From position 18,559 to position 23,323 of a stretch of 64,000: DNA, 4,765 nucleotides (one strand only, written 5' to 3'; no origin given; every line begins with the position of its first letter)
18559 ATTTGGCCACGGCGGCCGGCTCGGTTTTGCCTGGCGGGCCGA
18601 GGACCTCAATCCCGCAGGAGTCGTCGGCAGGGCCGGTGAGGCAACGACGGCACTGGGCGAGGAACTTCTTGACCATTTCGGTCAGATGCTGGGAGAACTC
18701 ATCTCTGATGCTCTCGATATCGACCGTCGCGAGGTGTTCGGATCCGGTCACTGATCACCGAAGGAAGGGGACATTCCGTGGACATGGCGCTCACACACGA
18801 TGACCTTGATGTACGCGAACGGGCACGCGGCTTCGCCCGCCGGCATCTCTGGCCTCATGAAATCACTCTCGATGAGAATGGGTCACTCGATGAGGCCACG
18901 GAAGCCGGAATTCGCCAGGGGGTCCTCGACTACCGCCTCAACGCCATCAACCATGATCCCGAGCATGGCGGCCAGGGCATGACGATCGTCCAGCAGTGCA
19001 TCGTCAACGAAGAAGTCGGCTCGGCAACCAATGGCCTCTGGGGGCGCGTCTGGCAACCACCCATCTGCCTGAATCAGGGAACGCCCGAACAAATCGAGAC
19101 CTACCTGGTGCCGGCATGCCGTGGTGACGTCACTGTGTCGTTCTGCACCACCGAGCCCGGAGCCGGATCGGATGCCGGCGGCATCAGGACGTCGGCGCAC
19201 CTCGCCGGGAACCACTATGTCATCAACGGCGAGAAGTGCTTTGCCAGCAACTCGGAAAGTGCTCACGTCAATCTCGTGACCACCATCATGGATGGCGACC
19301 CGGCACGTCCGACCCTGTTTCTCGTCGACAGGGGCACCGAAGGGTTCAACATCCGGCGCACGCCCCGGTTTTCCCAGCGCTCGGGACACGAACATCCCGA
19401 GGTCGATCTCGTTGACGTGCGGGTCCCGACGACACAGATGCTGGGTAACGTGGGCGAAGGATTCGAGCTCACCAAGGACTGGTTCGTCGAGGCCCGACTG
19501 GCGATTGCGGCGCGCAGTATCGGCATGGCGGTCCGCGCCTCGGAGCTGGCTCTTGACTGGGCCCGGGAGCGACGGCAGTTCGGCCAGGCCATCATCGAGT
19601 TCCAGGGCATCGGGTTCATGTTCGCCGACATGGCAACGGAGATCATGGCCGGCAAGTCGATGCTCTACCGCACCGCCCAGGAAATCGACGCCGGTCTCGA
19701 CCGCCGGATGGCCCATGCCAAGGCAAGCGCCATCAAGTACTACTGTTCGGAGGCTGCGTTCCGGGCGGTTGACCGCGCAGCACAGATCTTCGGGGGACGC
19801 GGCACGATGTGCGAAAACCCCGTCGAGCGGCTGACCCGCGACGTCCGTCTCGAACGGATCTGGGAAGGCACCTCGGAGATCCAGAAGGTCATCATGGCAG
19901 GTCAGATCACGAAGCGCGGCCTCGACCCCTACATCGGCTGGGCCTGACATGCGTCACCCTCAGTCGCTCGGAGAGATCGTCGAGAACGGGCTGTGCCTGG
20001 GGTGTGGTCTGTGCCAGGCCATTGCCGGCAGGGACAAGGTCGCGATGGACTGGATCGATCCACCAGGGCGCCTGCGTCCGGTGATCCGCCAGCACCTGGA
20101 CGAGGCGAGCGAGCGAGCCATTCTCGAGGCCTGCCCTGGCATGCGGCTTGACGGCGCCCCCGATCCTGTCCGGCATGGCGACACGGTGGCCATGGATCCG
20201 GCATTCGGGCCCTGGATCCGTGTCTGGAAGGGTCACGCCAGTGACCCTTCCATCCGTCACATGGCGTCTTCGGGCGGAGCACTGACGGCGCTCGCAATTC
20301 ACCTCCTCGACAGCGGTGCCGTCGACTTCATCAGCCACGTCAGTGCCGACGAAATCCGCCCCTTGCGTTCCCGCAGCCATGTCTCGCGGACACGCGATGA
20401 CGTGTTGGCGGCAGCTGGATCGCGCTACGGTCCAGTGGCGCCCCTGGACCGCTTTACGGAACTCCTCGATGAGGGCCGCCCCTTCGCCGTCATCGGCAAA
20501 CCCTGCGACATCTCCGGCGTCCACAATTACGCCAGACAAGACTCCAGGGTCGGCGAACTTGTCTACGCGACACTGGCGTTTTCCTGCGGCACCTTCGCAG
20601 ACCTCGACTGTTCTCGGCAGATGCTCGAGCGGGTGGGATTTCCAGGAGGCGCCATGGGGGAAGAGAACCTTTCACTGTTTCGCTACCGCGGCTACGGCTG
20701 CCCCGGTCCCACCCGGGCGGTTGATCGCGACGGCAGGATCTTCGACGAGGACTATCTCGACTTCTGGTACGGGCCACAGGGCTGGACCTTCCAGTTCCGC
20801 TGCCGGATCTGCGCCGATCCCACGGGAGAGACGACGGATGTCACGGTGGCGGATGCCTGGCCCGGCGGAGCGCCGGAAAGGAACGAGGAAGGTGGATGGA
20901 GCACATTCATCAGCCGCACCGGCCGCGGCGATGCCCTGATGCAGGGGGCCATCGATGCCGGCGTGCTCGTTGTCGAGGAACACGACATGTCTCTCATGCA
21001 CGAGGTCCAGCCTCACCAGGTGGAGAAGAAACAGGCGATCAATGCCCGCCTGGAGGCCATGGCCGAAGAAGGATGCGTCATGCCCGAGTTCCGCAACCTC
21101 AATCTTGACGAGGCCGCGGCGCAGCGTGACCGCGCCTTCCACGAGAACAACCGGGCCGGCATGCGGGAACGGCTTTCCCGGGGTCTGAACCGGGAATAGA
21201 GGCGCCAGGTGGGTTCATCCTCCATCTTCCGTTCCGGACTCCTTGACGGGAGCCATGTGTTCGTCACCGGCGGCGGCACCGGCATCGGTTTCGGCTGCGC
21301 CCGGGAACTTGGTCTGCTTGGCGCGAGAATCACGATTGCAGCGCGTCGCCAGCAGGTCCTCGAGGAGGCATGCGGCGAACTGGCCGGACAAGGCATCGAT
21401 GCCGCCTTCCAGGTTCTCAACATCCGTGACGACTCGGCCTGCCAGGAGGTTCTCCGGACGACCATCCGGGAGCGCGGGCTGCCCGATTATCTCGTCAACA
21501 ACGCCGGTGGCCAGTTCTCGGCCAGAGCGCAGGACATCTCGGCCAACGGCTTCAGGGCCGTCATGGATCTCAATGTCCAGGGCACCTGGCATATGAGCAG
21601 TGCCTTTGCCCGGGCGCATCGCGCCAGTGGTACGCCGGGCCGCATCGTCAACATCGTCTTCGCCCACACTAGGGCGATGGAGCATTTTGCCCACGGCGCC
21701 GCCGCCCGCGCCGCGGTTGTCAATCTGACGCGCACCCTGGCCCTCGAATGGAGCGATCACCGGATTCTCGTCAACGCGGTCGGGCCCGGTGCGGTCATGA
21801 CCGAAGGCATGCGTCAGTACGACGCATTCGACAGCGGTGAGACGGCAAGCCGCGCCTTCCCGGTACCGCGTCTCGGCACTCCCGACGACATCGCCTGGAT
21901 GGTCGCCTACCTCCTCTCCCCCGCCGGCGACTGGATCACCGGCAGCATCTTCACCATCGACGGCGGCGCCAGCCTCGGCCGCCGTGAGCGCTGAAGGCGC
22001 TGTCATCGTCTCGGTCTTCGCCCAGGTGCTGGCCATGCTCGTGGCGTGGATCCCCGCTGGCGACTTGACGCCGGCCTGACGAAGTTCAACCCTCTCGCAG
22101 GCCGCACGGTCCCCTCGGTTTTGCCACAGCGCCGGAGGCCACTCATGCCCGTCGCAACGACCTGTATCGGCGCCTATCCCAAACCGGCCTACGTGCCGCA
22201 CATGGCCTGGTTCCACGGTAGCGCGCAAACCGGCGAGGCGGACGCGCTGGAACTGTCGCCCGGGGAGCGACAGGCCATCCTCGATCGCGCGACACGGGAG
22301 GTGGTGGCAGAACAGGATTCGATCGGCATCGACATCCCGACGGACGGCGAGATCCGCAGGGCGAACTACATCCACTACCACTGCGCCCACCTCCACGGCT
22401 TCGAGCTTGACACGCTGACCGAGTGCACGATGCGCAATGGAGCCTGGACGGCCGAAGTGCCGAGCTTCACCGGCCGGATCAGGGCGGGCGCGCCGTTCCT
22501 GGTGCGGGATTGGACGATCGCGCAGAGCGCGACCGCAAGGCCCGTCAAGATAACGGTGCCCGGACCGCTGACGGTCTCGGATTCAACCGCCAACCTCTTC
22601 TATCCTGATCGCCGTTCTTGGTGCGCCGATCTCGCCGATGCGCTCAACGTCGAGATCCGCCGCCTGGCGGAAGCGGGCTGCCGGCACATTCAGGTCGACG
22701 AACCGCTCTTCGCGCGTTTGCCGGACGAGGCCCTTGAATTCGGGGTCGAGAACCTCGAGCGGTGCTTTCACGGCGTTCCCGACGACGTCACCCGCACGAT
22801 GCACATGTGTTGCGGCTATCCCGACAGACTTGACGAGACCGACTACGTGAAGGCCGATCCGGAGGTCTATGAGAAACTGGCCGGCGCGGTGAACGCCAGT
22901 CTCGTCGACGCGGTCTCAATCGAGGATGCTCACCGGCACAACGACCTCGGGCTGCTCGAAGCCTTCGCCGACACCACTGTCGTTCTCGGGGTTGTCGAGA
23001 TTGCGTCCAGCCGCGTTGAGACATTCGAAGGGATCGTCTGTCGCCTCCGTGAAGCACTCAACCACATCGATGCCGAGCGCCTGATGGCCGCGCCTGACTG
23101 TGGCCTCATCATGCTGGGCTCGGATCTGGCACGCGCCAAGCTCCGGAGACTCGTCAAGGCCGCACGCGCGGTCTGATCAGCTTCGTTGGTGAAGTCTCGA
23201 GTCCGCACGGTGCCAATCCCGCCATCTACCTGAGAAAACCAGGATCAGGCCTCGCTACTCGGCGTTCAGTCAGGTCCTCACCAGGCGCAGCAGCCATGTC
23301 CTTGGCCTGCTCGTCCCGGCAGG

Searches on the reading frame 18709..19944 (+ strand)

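Call 15: search_protein_families(library=pfam, proteins=[window:18709-19944:+], max_evalue=0.00001)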
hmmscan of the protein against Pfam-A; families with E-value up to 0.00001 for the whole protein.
window:18709-19944:+ (412 aa): 4 families
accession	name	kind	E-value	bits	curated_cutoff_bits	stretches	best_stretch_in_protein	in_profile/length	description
PF00441.29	Acyl-CoA_dh_1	-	2.6e-42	144.9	22.4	1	249-399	1-148/150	Acyl-CoA dehydrogenase, C-terminal domain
PF08028.16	Acyl-CoA_dh_2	-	1.5e-18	67.9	22.7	1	264-388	1-132/134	Acyl-CoA dehydrogenase, C-terminal domain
PF02770.24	Acyl-CoA_dh_M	-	1.2e-15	57.9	33.3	1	144-229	1-89/97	Acyl-CoA dehydrogenase, middle domain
PF02771.21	Acyl-CoA_dh_N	-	1.8e-10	41.6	22.9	1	31-140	3-113/113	Acyl-CoA dehydrogenase, N-terminal domain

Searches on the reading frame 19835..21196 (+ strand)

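Call 15: search_protein_families(library=pfam, proteins=[window:19835-21196:+], max_evalue=0.00001)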
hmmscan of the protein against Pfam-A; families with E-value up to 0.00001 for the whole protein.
window:19835-21196:+ (454 aa): 2 families
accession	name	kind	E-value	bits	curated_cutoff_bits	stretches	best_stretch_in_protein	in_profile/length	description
PF04422.18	FrhB_FdhB_N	-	4.5e-19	68.8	22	1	130-203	1-72/78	Coenzyme F420 hydrogenase/dehydrogenase, beta subunit N-term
PF04432.18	FrhB_FdhB_C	-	1.5e-18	67.5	23.3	1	217-383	4-147/150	Coenzyme F420 hydrogenase/dehydrogenase, beta subunit C terminus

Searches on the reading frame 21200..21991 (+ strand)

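Call 15: search_protein_families(library=pfam, proteins=[window:21200-21991:+], max_evalue=0.00001)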
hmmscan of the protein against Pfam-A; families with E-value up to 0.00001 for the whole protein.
window:21200-21991:+ (264 aa): 3 families
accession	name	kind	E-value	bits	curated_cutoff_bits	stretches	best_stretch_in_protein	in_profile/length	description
PF13561.12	adh_short_C2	-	1.9e-45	155.8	27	1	27-257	6-235/236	Enoyl-(Acyl carrier protein) reductase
PF00106.31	adh_short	-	2.1e-36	125.7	26.6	1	19-206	2-189/195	short chain dehydrogenase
PF08659.16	KR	-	1e-05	26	22.6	0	20-138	3-125/180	KR domain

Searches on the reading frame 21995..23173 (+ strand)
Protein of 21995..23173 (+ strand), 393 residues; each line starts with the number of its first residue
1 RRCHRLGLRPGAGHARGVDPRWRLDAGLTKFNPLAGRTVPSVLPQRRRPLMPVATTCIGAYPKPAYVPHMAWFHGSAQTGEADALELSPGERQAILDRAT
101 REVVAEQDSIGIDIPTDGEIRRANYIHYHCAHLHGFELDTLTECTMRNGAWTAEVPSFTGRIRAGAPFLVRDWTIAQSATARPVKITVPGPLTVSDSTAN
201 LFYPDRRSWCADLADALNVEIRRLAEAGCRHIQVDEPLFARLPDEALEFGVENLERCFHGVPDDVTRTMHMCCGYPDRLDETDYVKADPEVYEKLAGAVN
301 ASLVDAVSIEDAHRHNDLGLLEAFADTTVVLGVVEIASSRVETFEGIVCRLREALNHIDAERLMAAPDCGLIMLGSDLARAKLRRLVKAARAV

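Call 15: search_protein_families(library=pfam, proteins=[window:21995-23173:+], max_evalue=0.00001)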
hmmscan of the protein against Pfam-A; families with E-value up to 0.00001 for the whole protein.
window:21995-23173:+ (393 aa): 1 family
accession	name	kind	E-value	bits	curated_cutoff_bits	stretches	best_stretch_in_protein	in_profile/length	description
PF01717.24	Meth_synt_2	-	2.8e-40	139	21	1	54-391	2-323/324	Cobalamin-independent synthase, Catalytic domain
